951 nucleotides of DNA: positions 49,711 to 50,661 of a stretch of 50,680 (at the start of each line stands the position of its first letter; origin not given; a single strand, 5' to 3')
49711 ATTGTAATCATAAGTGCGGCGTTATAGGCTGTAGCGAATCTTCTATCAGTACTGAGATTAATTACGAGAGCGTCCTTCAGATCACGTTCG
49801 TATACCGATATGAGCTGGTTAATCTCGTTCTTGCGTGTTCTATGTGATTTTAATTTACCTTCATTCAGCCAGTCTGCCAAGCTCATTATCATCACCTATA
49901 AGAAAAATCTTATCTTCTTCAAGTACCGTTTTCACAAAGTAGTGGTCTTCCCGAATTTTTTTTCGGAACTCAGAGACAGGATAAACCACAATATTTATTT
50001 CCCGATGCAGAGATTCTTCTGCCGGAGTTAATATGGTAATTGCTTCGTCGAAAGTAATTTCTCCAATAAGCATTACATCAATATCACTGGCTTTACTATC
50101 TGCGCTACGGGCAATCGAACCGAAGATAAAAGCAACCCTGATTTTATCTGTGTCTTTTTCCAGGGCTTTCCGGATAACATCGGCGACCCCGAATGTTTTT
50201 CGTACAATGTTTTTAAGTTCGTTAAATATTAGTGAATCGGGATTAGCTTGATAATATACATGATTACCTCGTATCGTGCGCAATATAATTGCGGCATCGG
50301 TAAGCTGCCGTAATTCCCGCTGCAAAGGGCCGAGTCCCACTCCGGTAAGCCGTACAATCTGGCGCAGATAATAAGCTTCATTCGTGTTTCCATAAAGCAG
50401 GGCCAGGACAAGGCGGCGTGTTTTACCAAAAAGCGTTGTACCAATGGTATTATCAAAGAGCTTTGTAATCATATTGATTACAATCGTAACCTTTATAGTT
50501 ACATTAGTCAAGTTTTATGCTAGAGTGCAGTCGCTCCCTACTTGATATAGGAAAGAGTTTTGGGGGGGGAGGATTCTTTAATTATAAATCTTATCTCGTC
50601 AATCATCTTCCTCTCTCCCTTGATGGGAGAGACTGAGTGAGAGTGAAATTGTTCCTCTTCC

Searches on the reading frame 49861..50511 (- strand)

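Call 50: search_protein_families(library=pfam, proteins=[window:49861-50511:-], max_evalue=0.001)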
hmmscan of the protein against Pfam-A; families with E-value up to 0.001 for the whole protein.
window:49861-50511:- (216 aa): 2 families
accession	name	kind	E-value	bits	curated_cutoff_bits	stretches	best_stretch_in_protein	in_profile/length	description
PF18765.7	Polbeta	-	5.1e-09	36.6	26.9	1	113-178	3-70/93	Polymerase beta, Nucleotidyltransferase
PF01909.29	NTP_transf_2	-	4.1e-05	24.3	21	1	113-199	4-89/93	Nucleotidyltransferase domain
